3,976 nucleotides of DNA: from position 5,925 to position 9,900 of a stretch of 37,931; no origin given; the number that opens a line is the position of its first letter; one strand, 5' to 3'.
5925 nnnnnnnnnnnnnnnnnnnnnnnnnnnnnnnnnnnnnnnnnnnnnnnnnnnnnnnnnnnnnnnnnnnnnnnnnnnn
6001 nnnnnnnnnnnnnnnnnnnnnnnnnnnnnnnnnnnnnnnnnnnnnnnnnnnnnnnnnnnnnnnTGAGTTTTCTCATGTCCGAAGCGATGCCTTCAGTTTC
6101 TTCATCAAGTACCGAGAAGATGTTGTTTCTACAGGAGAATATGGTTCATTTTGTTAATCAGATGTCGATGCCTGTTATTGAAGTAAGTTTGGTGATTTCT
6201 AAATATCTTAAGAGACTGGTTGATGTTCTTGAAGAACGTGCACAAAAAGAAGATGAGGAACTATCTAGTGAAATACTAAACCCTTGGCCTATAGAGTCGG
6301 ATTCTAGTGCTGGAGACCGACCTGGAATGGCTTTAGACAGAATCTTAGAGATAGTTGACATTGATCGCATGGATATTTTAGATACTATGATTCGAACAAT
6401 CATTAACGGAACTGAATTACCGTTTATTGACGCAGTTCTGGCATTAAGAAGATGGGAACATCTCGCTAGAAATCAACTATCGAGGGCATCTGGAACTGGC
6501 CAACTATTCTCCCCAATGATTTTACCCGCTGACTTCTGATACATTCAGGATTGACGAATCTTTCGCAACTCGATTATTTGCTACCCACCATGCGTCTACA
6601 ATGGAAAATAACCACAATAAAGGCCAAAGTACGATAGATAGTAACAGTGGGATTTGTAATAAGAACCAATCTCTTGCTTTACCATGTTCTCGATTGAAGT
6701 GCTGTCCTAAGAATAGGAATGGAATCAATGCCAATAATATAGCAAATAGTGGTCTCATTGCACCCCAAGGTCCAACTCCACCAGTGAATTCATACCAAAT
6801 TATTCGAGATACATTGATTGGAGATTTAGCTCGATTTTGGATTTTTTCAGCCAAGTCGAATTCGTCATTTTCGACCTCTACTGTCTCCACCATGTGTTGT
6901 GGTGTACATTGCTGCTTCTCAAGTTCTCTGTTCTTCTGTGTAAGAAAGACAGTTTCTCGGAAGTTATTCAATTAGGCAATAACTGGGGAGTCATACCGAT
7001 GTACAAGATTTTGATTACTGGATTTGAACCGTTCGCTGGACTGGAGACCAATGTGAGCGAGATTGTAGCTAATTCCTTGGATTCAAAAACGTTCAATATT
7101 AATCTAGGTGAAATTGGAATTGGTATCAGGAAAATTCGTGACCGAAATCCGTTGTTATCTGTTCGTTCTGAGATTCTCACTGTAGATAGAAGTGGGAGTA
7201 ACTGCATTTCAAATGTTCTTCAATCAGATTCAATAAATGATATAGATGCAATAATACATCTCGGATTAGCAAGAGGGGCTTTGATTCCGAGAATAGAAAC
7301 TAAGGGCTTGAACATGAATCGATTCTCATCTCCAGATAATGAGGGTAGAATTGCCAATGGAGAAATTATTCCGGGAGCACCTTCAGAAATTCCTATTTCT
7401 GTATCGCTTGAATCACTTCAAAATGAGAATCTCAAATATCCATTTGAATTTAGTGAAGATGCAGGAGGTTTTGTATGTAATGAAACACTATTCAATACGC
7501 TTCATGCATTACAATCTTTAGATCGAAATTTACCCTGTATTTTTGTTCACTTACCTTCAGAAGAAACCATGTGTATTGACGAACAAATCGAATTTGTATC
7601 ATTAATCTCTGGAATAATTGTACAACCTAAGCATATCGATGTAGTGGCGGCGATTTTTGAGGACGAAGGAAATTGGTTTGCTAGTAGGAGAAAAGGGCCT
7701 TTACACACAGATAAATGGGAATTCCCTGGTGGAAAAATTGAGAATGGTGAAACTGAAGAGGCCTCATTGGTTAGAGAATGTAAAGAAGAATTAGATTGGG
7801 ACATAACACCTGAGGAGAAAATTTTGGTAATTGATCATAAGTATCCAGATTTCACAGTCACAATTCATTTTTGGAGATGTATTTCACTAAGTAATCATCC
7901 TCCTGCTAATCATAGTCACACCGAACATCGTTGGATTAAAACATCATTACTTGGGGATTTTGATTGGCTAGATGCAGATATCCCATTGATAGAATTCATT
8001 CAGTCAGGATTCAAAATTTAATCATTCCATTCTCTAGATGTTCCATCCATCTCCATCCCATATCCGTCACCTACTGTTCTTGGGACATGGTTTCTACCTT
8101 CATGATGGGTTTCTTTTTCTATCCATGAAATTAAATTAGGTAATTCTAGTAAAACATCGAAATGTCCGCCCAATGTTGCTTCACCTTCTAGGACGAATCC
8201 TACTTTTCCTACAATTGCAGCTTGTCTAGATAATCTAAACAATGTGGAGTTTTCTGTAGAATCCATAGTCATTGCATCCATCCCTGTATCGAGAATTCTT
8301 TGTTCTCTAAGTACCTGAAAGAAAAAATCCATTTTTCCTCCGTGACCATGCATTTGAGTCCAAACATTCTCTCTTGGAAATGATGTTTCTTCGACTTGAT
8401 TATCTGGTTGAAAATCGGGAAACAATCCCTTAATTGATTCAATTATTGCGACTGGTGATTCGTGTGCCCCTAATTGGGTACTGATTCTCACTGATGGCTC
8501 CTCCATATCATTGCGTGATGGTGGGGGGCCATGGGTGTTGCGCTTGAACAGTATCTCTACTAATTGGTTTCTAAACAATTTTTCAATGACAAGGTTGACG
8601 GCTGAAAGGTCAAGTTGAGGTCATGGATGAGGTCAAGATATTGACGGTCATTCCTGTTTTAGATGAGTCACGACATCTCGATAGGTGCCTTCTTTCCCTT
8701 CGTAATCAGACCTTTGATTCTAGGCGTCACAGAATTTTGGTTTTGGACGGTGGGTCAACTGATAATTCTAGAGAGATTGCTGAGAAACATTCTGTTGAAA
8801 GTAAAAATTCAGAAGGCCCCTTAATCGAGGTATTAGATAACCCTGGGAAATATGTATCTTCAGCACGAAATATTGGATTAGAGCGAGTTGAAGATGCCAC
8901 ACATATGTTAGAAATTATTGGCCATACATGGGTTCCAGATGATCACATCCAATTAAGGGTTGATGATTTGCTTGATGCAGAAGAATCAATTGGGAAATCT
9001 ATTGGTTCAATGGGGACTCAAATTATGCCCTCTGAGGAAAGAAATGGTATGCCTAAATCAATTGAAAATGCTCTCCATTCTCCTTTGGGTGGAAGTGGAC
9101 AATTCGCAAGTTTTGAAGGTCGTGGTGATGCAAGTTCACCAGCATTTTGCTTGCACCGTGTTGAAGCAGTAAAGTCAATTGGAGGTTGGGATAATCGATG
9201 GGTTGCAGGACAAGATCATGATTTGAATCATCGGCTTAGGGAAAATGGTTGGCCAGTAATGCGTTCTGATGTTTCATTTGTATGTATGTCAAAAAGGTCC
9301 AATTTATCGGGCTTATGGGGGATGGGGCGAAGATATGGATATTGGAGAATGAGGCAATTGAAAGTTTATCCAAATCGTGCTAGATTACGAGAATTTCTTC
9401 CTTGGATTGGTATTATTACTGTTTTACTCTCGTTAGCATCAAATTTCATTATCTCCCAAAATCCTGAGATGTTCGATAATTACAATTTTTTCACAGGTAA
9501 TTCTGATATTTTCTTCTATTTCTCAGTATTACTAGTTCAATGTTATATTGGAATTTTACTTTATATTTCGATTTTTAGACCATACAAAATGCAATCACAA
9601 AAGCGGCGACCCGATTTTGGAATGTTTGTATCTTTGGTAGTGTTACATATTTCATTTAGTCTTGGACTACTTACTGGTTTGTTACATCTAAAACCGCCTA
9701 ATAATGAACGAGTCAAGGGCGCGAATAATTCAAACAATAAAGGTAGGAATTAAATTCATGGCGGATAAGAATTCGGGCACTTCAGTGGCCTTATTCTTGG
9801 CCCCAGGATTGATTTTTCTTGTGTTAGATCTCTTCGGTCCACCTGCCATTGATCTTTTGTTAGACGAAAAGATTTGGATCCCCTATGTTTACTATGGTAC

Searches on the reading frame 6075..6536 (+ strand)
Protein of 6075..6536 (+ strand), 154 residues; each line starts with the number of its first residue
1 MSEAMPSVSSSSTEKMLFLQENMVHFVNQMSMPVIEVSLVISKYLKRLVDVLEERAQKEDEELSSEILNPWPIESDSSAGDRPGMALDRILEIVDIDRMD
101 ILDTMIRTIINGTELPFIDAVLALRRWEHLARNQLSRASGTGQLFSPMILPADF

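Call 3: search_protein_families(library=pfam, proteins=[window:6075-6536:+], max_evalue=1)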
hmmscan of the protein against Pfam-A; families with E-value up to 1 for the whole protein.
window:6075-6536:+ (154 aa): 0 families

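Call 46: find_homologous_proteins(query=window:6075-6536:+, max_evalue=0.001)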
Query window:6075-6536:+ (154 aa): 69 proteins with E <= 0.001 among 99 candidates.
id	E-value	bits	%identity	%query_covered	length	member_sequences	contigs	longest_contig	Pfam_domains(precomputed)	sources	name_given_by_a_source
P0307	1.0e-91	322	100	100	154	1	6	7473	-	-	-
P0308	3.7e-91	320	99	100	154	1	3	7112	-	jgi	-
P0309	3.6e-82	291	90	100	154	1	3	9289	-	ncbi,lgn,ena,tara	tara:strand:+ start:240 stop:704 length:465 start_codon:yes stop_codon:yes gene_type:complete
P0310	4.7e-81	288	88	100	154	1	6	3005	-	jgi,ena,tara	tara:strand:+ start:439 stop:903 length:465 start_codon:yes stop_codon:yes gene_type:complete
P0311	4.9e-81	288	88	100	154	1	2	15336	-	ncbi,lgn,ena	-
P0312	1.2e-80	286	87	100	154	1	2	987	-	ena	-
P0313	3.7e-80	285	85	100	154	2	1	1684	-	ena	-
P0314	4.4e-80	285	87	100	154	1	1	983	-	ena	-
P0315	7.4e-80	284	85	100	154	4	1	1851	-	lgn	-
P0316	1.1e-79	283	85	100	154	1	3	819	-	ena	-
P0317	1.8e-79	283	85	100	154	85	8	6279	-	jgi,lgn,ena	-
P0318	2.2e-79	282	87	100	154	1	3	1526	-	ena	-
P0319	5.8e-79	281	86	100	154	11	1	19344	-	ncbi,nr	ncbi:MAG: hypothetical protein QGH13_06460 [Candidatus Thalassarchaeaceae archaeon]|nr:hypothetical 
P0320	6.7e-79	281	84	100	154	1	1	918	-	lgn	-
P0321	9.4e-79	280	84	100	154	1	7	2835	-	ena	-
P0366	9.2e-38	148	47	97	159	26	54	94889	-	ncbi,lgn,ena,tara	tara:strand:- start:2257 stop:2736 length:480 start_codon:yes stop_codon:yes gene_type:complete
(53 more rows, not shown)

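Call 49: find_encoding_contigs(protein=P0366, flank=7000, max_places=2)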
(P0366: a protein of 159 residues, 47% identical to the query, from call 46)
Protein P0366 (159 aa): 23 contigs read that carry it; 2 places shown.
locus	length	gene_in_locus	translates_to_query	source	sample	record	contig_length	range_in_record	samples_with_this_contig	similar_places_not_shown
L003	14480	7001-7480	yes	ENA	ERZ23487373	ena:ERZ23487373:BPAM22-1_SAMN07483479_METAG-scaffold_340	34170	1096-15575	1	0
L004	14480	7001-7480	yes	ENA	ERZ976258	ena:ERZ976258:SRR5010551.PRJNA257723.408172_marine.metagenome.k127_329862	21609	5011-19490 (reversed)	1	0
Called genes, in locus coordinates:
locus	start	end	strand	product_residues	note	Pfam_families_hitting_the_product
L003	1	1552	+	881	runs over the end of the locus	?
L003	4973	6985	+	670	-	-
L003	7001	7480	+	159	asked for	-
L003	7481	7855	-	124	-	-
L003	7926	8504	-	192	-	-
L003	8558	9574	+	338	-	PF01470:Peptidase_C15, PF00293:NUDIX, PF14815:NUDIX_4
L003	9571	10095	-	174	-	-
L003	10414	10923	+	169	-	-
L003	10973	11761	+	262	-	-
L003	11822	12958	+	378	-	PF00226:DnaJ, PF01556:DnaJ_C, PF27659:CHP02642 (faint), PF00684:DnaJ_CXXCXGXG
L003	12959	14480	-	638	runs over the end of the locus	-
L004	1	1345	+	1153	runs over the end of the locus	?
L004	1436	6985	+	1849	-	-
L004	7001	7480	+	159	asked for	-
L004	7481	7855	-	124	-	-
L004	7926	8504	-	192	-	-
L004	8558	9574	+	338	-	PF01470:Peptidase_C15, PF00293:NUDIX, PF14815:NUDIX_4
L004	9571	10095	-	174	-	-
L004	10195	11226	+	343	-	PF00535:Glycos_transf_2, PF13641:Glyco_tranf_2_3 (faint)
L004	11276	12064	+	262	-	-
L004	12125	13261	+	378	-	PF00226:DnaJ, PF01556:DnaJ_C, PF27659:CHP02642 (faint), PF00684:DnaJ_CXXCXGXG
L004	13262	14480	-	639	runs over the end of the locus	-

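Call 53: predict_structure(alignment_id=A3)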
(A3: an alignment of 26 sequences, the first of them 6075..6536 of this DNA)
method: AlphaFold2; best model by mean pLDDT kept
length: 154 residues; sequences in the alignment: 26
mean_pLDDT: 87.7   pTM: 0.83
mean pLDDT of the five models: 87.7, 86.9, 86.8, 86.2, 80.4
residues with pLDDT >= 90: 99; 70-90: 42; 50-70: 11; < 50: 2
segments of 3 or more residues with pLDDT < 50: none
pLDDT, mean of each block of 10 residues (from residue 1): 77 94 95 95 94 91 89 67 71 93 96 93 94 85 86 81
secondary structure, 60 per line:
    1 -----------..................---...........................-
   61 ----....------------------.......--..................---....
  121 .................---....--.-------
elements in order: H12-29 H34-59 H65-68 H87-93 H96-113 H117-137 H141-144

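Call 56: fold_search(model_id=the predicted structure, library=pdb)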
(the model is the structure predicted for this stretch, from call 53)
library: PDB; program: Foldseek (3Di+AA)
matches with E <= 10: 4; with E <= 0.001: 0
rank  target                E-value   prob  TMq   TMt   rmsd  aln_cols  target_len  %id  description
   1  9lgu_K                4.9e+00  0.04  0.18  0.20  17.0       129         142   12  Crystal structure of Bcl-xL in complex with stapled HRK peptide (released 2025-08-06)
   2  7ao1_A                9.3e+00  0.03  0.21  0.12   8.8        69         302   16  Crystal structure of CotB2 variant W288F in complex with alendronate (released 2020-12-02)
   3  9hny_FM               9.3e+00  0.02  0.20  0.12  16.2       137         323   16  Mitoribosomal small subunit in complex with Mettl15 and Mettl17 (released 2025-03-26)
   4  8ave_A                9.8e+00  0.01  0.17  0.18  17.1       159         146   13  Human leptin in complex with the human LEP-R ectodomain fused to a C-terminal trimeric isoleucine GCN4 zipper (2:2 mod (released 2023-04-05)

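Call 59: search_protein_families(library=ncbifam, proteins=[window:6075-6536:+], max_evalue=0.01)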
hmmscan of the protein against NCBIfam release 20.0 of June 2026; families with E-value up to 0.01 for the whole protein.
window:6075-6536:+ (154 aa): 0 families

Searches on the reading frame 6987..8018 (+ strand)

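Call 9: search_protein_families(library=pfam, proteins=[window:6987-8018:+], max_evalue=0.00001)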
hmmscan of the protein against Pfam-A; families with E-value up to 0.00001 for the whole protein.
window:6987-8018:+ (344 aa): 3 families
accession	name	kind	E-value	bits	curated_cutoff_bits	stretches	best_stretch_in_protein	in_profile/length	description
PF01470.22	Peptidase_C15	-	1.1e-14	55.3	22.7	1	7-222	2-201/204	Pyroglutamyl peptidase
PF14815.12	NUDIX_4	-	9.4e-14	51.6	35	1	220-325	2-101/113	NUDIX domain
PF00293.34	NUDIX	-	1.1e-12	48.5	21.1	1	215-319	2-115/134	NUDIX domain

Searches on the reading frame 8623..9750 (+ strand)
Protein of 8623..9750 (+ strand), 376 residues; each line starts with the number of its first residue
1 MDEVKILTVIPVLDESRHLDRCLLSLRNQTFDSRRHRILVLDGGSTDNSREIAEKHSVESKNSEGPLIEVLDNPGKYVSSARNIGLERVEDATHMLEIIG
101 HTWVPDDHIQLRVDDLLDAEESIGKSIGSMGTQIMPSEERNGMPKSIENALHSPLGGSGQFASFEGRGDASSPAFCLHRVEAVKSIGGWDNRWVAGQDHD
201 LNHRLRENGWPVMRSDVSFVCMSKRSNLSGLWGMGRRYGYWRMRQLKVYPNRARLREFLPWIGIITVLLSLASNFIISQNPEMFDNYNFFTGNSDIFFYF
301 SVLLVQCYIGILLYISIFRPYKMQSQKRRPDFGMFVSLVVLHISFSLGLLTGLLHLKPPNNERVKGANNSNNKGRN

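Call 9: search_protein_families(library=pfam, proteins=[window:8623-9750:+], max_evalue=0.00001)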
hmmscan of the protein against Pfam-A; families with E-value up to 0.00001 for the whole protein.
window:8623-9750:+ (376 aa): 1 family
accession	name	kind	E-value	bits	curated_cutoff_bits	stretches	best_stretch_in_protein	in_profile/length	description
PF00535.33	Glycos_transf_2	-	2.4e-12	47.5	23.3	1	9-110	3-97/168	Glycosyl transferase family 2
